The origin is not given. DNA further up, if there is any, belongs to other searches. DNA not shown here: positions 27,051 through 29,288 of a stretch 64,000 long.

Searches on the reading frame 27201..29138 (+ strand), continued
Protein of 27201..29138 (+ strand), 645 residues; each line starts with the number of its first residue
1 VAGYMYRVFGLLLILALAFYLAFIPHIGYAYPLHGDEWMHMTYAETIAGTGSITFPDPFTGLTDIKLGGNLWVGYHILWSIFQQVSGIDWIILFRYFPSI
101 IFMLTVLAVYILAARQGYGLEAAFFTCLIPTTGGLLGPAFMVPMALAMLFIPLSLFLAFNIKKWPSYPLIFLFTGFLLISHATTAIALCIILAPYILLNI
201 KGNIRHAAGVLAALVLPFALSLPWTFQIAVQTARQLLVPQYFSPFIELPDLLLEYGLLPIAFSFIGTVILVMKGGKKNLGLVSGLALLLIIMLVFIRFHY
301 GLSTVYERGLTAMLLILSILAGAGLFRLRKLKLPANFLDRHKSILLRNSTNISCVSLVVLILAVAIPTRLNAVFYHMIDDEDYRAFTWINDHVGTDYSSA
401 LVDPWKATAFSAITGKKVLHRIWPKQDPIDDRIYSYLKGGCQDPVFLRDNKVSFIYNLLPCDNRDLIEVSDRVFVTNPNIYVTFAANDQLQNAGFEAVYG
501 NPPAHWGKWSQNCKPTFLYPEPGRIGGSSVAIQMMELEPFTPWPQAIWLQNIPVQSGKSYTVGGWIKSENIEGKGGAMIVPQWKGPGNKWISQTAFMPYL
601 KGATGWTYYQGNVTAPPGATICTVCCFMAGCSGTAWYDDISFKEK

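Call 29: find_related_loci(query=A1, collection=genome_contigs, flank=10000)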
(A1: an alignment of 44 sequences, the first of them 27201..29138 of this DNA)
Query A1 (645 aa) in genome_contigs; peptide patterns used: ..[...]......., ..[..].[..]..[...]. (x = any residue, [..] = any of these).
234 stretches matched a pattern; 153 encode a relative of the query (tblastn E <= 1e-3); the best 80 are kept; 80 distinct loci.
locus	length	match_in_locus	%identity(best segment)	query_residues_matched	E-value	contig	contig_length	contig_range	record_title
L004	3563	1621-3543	74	5-645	0e+0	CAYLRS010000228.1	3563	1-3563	MAG TPA_asm: uncultured Dehalococcoidales bacterium isolate binchicken_co91_488 genome assembly, contig: NODE_45386_leng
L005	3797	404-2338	75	1-645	0e+0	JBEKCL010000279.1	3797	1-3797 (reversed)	MAG: Dehalococcoidia bacterium isolate SPRUCE 159 SPRUCE_159_279, whole genome shotgun sequence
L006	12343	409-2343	75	1-645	0e+0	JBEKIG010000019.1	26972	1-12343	MAG: Nitrososphaeria archaeon isolate SPRUCE 295 SPRUCE_295_19, whole genome shotgun sequence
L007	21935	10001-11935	75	1-645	0e+0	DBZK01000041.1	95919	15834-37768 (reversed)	MAG TPA_asm: Dehalococcoidia bacterium UBA1162 UBA1162_contig_17610, whole genome shotgun sequence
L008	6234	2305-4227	72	5-645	0e+0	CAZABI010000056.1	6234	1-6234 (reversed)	MAG TPA_asm: uncultured Dehalococcoidales bacterium isolate SRP178699_co2_402 genome assembly, contig: NODE_14849_length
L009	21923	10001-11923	64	1-645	0e+0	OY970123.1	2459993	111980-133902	MAG: uncultured Chloroflexia bacterium isolate MFD01476.bin.c.5 genome assembly, chromosome: 1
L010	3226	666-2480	69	20-625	0e+0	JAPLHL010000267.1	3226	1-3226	MAG: Chloroflexota bacterium isolate LacPavin_0920_SED4_MAG_48_8 LacPavin_0920_SED4_scaffold_1645691, whole genome shotg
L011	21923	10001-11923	66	5-645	0e+0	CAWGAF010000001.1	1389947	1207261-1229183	MAG: uncultured Chloroflexia bacterium isolate MFD04408.bin.2.19 genome assembly, contig: contig_17373, whole genome sho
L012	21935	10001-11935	70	2-645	0e+0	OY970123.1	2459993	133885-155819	MAG: uncultured Chloroflexia bacterium isolate MFD01476.bin.c.5 genome assembly, chromosome: 1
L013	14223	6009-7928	60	5-644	0e+0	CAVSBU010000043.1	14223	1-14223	MAG: uncultured Chloroflexia bacterium isolate MFD04408.bin.2.15 genome assembly, contig: contig_81832, whole genome sho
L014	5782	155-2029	57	18-645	0e+0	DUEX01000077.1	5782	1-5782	MAG TPA_asm: Dehalococcoidia bacterium isolate W265 Contig77, whole genome shotgun sequence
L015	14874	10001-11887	59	18-644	0e+0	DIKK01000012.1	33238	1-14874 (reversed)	MAG TPA_asm: Dehalococcoidia bacterium UBA5620 UBA5620_contig_11957, whole genome shotgun sequence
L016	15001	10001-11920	58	5-644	0e+0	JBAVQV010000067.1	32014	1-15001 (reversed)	MAG: Dehalococcoidia bacterium isolate MFD02350_ilm_asm_bin2 k127_56128, whole genome shotgun sequence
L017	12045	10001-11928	60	3-645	0e+0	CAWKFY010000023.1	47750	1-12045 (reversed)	MAG: uncultured Chloroflexia bacterium isolate MFD04492.bin.2.15 genome assembly, contig: contig_51400, whole genome sho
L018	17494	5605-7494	55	17-645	0e+0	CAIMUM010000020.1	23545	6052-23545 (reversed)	MAG: uncultured Dehalococcoidia bacterium isolate A14_bin-2372 genome assembly, contig: bin-2372:020/231, whole genome s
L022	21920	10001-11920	52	7-645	0e+0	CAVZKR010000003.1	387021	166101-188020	MAG: uncultured Chloroflexia bacterium isolate MFD04408.bin.2.47 genome assembly, contig: contig_26529, whole genome sho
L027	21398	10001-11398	48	11-475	4e-141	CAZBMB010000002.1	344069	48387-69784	MAG TPA_asm: uncultured Dehalococcoidaceae bacterium isolate binchicken_co178_264 genome assembly, contig: NODE_34_lengt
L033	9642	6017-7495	46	11-505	7e-138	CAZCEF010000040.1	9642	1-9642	MAG TPA_asm: uncultured Dehalococcoidaceae bacterium isolate binchicken_co124_335 genome assembly, contig: NODE_5221_len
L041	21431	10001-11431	49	11-477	5e-132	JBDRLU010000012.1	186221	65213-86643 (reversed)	MAG: Chloroflexota bacterium isolate MEGAHIT-group-1.796 k141_1842220, whole genome shotgun sequence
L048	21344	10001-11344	48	19-479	4e-127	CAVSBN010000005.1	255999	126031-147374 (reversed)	MAG: uncultured Chloroflexia bacterium isolate MFD04408.bin.2.187 genome assembly, contig: contig_23716, whole genome sh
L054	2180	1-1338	43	31-475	5e-130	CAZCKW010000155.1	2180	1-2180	MAG TPA_asm: uncultured Dehalococcoidales bacterium isolate SRP178699_co2_22 genome assembly, contig: NODE_80414_length_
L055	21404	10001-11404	44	10-475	7e-122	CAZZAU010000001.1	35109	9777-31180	MAG TPA_asm: uncultured Dehalococcoidaceae bacterium isolate SRP141376_co1_352 genome assembly, contig: NODE_2839_length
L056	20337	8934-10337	45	11-477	2e-120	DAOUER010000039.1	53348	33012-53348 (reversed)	MAG TPA_asm: Dehalococcoidales bacterium isolate N6_303 k139_1887223, whole genome shotgun sequence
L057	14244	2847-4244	44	11-475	7e-127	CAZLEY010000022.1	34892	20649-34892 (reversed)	MAG TPA_asm: uncultured Dehalococcoidaceae bacterium isolate binchicken_co228_510 genome assembly, contig: NODE_1466_len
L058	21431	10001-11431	45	11-475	5e-119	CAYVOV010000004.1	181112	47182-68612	MAG TPA_asm: uncultured Dehalococcoidales bacterium isolate binchicken_co178_22 genome assembly, contig: NODE_141_length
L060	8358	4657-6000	43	25-475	4e-117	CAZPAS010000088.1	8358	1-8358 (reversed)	MAG TPA_asm: uncultured Dehalococcoidaceae bacterium isolate SRP214966_co2_178 genome assembly, contig: NODE_15717_lengt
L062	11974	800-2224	44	11-475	3e-116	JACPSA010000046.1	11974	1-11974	MAG: Chloroflexi bacterium isolate NC_groundwater_693_Ag_S-0.2um_51_8 S36_SO-2_scaffold_91483, whole genome shotgun sequ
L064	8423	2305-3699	44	8-475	1e-115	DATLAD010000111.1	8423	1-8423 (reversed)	MAG TPA_asm: Dehalococcoidales bacterium isolate SMAG_U14262 k141_3299736, whole genome shotgun sequence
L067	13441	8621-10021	43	8-477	2e-113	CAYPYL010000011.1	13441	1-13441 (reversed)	MAG TPA_asm: uncultured Dehalococcoidaceae bacterium isolate binchicken_co89_49 genome assembly, contig: NODE_8805_lengt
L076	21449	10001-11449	35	7-478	2e-67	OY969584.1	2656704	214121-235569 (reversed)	MAG: uncultured Chloroflexia bacterium isolate MFD01299.bin.c.4 genome assembly, chromosome: 1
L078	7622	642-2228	31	7-508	5e-64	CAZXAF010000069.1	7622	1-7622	MAG TPA_asm: uncultured Dehalococcoidia bacterium isolate SRP214966_co4_321 genome assembly, contig: NODE_12225_length_7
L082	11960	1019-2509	32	2-479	3e-60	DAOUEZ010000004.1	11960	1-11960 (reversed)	MAG TPA_asm: Dehalococcoidia bacterium isolate N9_412 k139_539448, whole genome shotgun sequence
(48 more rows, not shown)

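Call 50: search_protein_families(library=ncbifam, proteins=[L003:11958-12752:+, L033:8499-9287:+, L055:11434-12411:+, L056:10691-12136:+, L057:4517-6652:+, L060:6103-7002:+, L062:2438-3223:+, L064:3864-4787:+, L027:7948-8694:+, L054:1516-2178:-], max_evalue=1e-10)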
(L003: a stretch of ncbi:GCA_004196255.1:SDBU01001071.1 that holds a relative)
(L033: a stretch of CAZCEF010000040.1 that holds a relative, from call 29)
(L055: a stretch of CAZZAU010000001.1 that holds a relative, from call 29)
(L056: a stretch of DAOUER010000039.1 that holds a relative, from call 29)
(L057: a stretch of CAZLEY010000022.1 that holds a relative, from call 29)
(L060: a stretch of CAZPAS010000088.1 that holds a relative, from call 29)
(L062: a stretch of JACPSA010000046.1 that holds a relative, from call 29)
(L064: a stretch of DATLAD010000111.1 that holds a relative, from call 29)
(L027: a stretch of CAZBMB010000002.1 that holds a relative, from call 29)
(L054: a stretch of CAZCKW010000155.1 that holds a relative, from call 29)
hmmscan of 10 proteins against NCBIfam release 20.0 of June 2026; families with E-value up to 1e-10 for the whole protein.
L003:11958-12752:+ (265 aa): 4 families
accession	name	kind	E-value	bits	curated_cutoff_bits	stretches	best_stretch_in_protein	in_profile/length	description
NF058614.1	PPMAGASynPpgS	equivalog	9.3e-36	123.3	370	1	43-234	6-201/226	polyprenyl-phospho-N-acetylgalactosaminyl synthase PpgS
TIGR04182.1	glyco_TIGR04182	equivalog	8.2e-31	107.5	325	1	41-254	4-217/293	S-layer glycoprotein N-glycosyltransferase AglJ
NF041391.1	DPhHxTase_Halo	equivalog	5e-22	77.9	375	1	45-256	3-210/213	dolichyl-phosphate hexose transferase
NF010496.0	PRK13915.1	equivalog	5.9e-11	42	262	0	33-140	27-145/307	glucosyl-3-phosphoglycerate synthase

L033:8499-9287:+ (263 aa): 5 families
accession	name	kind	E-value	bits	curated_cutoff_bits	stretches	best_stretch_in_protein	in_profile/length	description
TIGR04182.1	glyco_TIGR04182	equivalog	1.4e-19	70.6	325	1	28-196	2-162/293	S-layer glycoprotein N-glycosyltransferase AglJ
NF058614.1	PPMAGASynPpgS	equivalog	1.8e-16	60.3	370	1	29-228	3-198/226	polyprenyl-phospho-N-acetylgalactosaminyl synthase PpgS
TIGR03937.1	PgaC_IcaA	equivalog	3.1e-14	52.7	422.3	1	25-131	44-152/407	poly-beta-1,6-N-acetyl-D-glucosamine synthase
NF041391.1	DPhHxTase_Halo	equivalog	1.2e-12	47.3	375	1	34-224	3-181/213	dolichyl-phosphate hexose transferase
NF047588.1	GlcsyltransPgfSStrep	equivalog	2.1e-11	43.6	500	1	27-193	2-167/308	glycosyltransferase PgfS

L055:11434-12411:+ (326 aa): 5 families
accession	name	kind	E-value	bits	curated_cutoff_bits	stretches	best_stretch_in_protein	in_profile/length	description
TIGR04182.1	glyco_TIGR04182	equivalog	1.6e-40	139.3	325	1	33-317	2-287/293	S-layer glycoprotein N-glycosyltransferase AglJ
NF058614.1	PPMAGASynPpgS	equivalog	7.4e-33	113.9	370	1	33-241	2-217/226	polyprenyl-phospho-N-acetylgalactosaminyl synthase PpgS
NF041391.1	DPhHxTase_Halo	equivalog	1.7e-22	79.5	375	1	37-249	1-211/213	dolichyl-phosphate hexose transferase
NF007986.1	PRK10714.1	equivalog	6.5e-14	51.7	529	1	31-308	6-289/316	undecaprenyl-phosphate 4-deoxy-4-formamido-L-arabinose transferase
NF010496.0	PRK13915.1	equivalog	4.1e-12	45.8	262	1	25-130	26-141/307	glucosyl-3-phosphoglycerate synthase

L056:10691-12136:+ (482 aa): 19 families
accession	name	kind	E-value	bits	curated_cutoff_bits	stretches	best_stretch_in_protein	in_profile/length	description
TIGR02026.1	BchE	equivalog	2.6e-64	217.9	481.35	1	4-469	1-462/497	magnesium-protoporphyrin IX monomethyl ester anaerobic oxidative cyclase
NF050148.1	rSAM_ApyD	equivalog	2.8e-52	178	750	1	20-388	24-393/645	RiPP biosynthesis radical SAM protein ApyD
TIGR03471.1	HpnJ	equivalog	1.1e-50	172.9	577.6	1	41-442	50-442/472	hopanoid biosynthesis associated radical SAM protein HpnJ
NF038361.1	rSAM_Sden_1168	equivalog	1.2e-47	162.8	575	1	19-391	83-476/560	Sden_1168 family B12-binding radical SAM P-methyltransferase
TIGR04385.1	B12_rSAM_cofa1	equivalog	2.5e-41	142.3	450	1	5-354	2-352/438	B12 lower ligand biosynthesis radical SAM protein BzaD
TIGR04072.2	rSAM_ladder_B12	equivalog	7.6e-39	133.6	360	2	189-365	174-348/443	lipid biosynthesis B12-binding/radical SAM protein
TIGR04367.1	HpnR_B12_rSAM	equivalog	1.9e-35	122.3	650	1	19-387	20-372/490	hopanoid C-3 methylase HpnR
TIGR04014.1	B12_SAM_MJ_0865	equivalog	9.3e-35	120.2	360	1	70-386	47-356/434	methyl-coenzyme M reductase glutamine C-methyltransferase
TIGR04295.1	B12_rSAM_oligo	hypoth_equivalog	1.1e-31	109.9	400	1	12-325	11-322/422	TIGR04295 family B12-binding domain-containing radical SAM protein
TIGR04013.1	B12_SAM_MJ_1487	hypoth_equivalog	4.1e-28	98.3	251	1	66-384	45-353/382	TIGR04013 family B12-binding domain/radical SAM domain-containing protein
TIGR04479.1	bcpD_PhpK_rSAM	subfamily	4.6e-28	97.9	600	1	19-371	70-414/504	PhpK family radical SAM P-methyltransferase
NF033712.0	B12_rSAM_KedN5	subfamily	2.8e-25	88.6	700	1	36-259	37-258/624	KedN5 family methylcobalamin-dependent radical SAM C-methyltransferase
TIGR03975.1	rSAM_ocin_1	subfamily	3.5e-25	88.5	281.85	1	52-355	119-419/606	RiPP maturation radical SAM C-methyltransferase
TIGR04190.1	B12_SAM_Ta0216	equivalog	4.6e-23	81.6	500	1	22-366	38-394/554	TIGR04190 family B12-binding domain/radical SAM domain protein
NF033070.1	rSAM_AprD4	equivalog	3.7e-21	75.6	500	1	195-421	196-420/456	AprD4 family radical SAM diol-dehydratase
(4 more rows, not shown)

L057:4517-6652:+ (712 aa): 24 families
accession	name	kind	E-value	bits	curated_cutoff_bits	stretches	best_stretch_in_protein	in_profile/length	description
TIGR02026.1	BchE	equivalog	1.9e-62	211.7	481.35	1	6-480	2-472/497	magnesium-protoporphyrin IX monomethyl ester anaerobic oxidative cyclase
TIGR03471.1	HpnJ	equivalog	3.5e-52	177.8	577.6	1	42-445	50-445/472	hopanoid biosynthesis associated radical SAM protein HpnJ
NF038361.1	rSAM_Sden_1168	equivalog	5.3e-51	173.8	575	1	20-396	83-481/560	Sden_1168 family B12-binding radical SAM P-methyltransferase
NF050148.1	rSAM_ApyD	equivalog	1.9e-50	172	750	1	20-386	23-391/645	RiPP biosynthesis radical SAM protein ApyD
TIGR04385.1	B12_rSAM_cofa1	equivalog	1.3e-39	136.6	450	1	21-362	19-360/438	B12 lower ligand biosynthesis radical SAM protein BzaD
TIGR04072.2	rSAM_ladder_B12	equivalog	1.4e-36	126.1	360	1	189-366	174-349/443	lipid biosynthesis B12-binding/radical SAM protein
TIGR04182.1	glyco_TIGR04182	equivalog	2.6e-36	125.5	325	1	491-707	2-216/293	S-layer glycoprotein N-glycosyltransferase AglJ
TIGR04367.1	HpnR_B12_rSAM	equivalog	5.3e-36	124.2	650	1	21-390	21-375/490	hopanoid C-3 methylase HpnR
TIGR04014.1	B12_SAM_MJ_0865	equivalog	6.9e-34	117.4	360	1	73-389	52-359/434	methyl-coenzyme M reductase glutamine C-methyltransferase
TIGR04479.1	bcpD_PhpK_rSAM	subfamily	1.1e-32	113.1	600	1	20-365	70-408/504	PhpK family radical SAM P-methyltransferase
TIGR04013.1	B12_SAM_MJ_1487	hypoth_equivalog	6.1e-31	107.6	251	1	50-384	30-353/382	TIGR04013 family B12-binding domain/radical SAM domain-containing protein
NF033712.0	B12_rSAM_KedN5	subfamily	5.1e-28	97.7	700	1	51-270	51-268/624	KedN5 family methylcobalamin-dependent radical SAM C-methyltransferase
TIGR04295.1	B12_rSAM_oligo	hypoth_equivalog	3.8e-26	91.8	400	1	8-327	4-322/422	TIGR04295 family B12-binding domain-containing radical SAM protein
TIGR03975.1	rSAM_ocin_1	subfamily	5.3e-25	88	281.85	1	51-362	117-426/606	RiPP maturation radical SAM C-methyltransferase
NF041391.1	DPhHxTase_Halo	equivalog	2.4e-24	85.5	375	1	497-707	3-207/213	dolichyl-phosphate hexose transferase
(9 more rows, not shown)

L060:6103-7002:+ (300 aa): 6 families
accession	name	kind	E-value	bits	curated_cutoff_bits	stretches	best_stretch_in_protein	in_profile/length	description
TIGR04182.1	glyco_TIGR04182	equivalog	2.1e-48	165.2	325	1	17-292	2-278/293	S-layer glycoprotein N-glycosyltransferase AglJ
NF058614.1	PPMAGASynPpgS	equivalog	1.5e-35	122.7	370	1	18-209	3-200/226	polyprenyl-phospho-N-acetylgalactosaminyl synthase PpgS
NF041391.1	DPhHxTase_Halo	equivalog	5e-26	91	375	1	21-234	1-212/213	dolichyl-phosphate hexose transferase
NF007986.1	PRK10714.1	equivalog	1.6e-19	70.1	529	1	16-292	7-289/316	undecaprenyl-phosphate 4-deoxy-4-formamido-L-arabinose transferase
NF047588.1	GlcsyltransPgfSStrep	equivalog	7.1e-16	58.3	500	1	21-291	7-282/308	glycosyltransferase PgfS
NF010496.0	PRK13915.1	equivalog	6e-13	48.5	262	1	13-117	29-144/307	glucosyl-3-phosphoglycerate synthase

L062:2438-3223:+ (262 aa): 2 families
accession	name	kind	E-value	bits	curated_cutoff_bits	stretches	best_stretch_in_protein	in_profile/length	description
TIGR04182.1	glyco_TIGR04182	equivalog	9.5e-18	64.6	325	1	17-214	3-190/293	S-layer glycoprotein N-glycosyltransferase AglJ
NF058614.1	PPMAGASynPpgS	equivalog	2.7e-12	46.6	370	1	18-217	4-199/226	polyprenyl-phospho-N-acetylgalactosaminyl synthase PpgS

L064:3864-4787:+ (308 aa): 6 families
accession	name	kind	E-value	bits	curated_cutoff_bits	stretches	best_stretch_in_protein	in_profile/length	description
TIGR04182.1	glyco_TIGR04182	equivalog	3.3e-52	177.7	325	1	25-300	2-278/293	S-layer glycoprotein N-glycosyltransferase AglJ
NF058614.1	PPMAGASynPpgS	equivalog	2.8e-32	112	370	1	26-218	3-201/226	polyprenyl-phospho-N-acetylgalactosaminyl synthase PpgS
NF041391.1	DPhHxTase_Halo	equivalog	2.3e-27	95.4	375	1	29-241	1-211/213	dolichyl-phosphate hexose transferase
NF007986.1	PRK10714.1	equivalog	3.9e-18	65.5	529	1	24-299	7-288/316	undecaprenyl-phosphate 4-deoxy-4-formamido-L-arabinose transferase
NF047588.1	GlcsyltransPgfSStrep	equivalog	1.2e-14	54.3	500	1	29-183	7-168/308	glycosyltransferase PgfS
NF010496.0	PRK13915.1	equivalog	1.2e-13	50.8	262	1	12-126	20-145/307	glucosyl-3-phosphoglycerate synthase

L027:7948-8694:+ (249 aa): 3 families
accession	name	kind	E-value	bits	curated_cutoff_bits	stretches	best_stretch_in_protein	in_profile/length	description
TIGR04182.1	glyco_TIGR04182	equivalog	6.2e-40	137.4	325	1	22-235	1-210/293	S-layer glycoprotein N-glycosyltransferase AglJ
NF041391.1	DPhHxTase_Halo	equivalog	9e-25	86.9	375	1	29-234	3-200/213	dolichyl-phosphate hexose transferase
NF058614.1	PPMAGASynPpgS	equivalog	1.9e-20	73.3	370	1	22-216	1-195/226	polyprenyl-phospho-N-acetylgalactosaminyl synthase PpgS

L054:1516-2178:- (221 aa): 3 families
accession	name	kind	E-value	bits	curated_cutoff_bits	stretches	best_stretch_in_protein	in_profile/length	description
TIGR04182.1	glyco_TIGR04182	equivalog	2.1e-51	175.1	325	1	2-212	9-215/293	S-layer glycoprotein N-glycosyltransferase AglJ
NF041391.1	DPhHxTase_Halo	equivalog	3.7e-35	120.8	375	1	2-212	4-206/213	dolichyl-phosphate hexose transferase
NF010496.0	PRK13915.1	equivalog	8.3e-13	48.1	262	1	1-86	39-131/307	glucosyl-3-phosphoglycerate synthase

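Call 51: find_encoding_contigs(protein=P0108, flank=6000, max_places=2)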
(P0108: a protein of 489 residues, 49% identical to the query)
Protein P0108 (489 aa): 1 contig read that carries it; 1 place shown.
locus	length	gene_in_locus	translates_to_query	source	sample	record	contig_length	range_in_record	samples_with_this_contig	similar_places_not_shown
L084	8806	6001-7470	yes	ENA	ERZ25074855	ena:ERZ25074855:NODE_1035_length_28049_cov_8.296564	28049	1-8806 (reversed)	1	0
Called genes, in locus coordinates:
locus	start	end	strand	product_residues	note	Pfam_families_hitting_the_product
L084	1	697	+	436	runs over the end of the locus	PF01943:Polysacc_synt (weak)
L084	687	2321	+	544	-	-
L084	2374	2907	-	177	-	-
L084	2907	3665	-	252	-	-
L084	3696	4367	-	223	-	-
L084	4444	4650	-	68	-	-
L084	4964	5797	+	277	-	PF07760:DUF1616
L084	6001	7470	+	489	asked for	-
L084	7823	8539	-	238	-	PF02596:DUF169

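Call 52: find_encoding_contigs(protein=P0102, flank=6000, max_places=2)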
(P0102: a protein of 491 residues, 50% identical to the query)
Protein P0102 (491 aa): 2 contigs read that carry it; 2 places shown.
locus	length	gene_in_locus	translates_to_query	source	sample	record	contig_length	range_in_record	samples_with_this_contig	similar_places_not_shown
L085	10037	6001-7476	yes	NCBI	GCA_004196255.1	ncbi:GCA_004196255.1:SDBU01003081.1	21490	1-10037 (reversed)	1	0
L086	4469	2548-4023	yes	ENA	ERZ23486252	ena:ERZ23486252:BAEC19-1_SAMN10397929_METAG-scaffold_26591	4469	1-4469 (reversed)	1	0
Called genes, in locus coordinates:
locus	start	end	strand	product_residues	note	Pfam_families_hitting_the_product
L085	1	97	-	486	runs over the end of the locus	PF02310:B12-binding, PF04055:Radical_SAM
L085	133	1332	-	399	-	PF01041:DegT_DnrJ_EryC1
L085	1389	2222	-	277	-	PF01522:Polysacc_deac_1, PF11959:DUF3473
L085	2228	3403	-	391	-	PF02222:ATP-grasp, PF02655:ATP-grasp_3, PF02786:CPSase_L_D2 (faint), PF15632:ATPgrasp_Ter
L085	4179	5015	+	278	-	PF07760:DUF1616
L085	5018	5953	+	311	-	PF01073:3Beta_HSD, PF01370:Epimerase, PF02719:Polysacc_synt_2, PF04321:RmlD_sub_bind, PF07993:NAD_binding_4 (faint), PF13460:NAD_binding_10 (weak), PF16363:GDP_Man_Dehyd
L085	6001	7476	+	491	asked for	-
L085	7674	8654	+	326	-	PF04339:FemAB_like (weak), PF13480:Acetyltransf_6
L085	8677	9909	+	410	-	PF13439:Glyco_transf_4, PF20706:GT4-conflict, PF13579:Glyco_trans_4_4, PF00534:Glycos_transf_1, PF13692:Glyco_trans_1_4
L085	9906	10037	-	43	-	?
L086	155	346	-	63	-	PF13560:HTH_31 (weak), PF01381:HTH_3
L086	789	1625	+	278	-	PF07760:DUF1616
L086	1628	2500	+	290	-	-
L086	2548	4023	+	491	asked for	-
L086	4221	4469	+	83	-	?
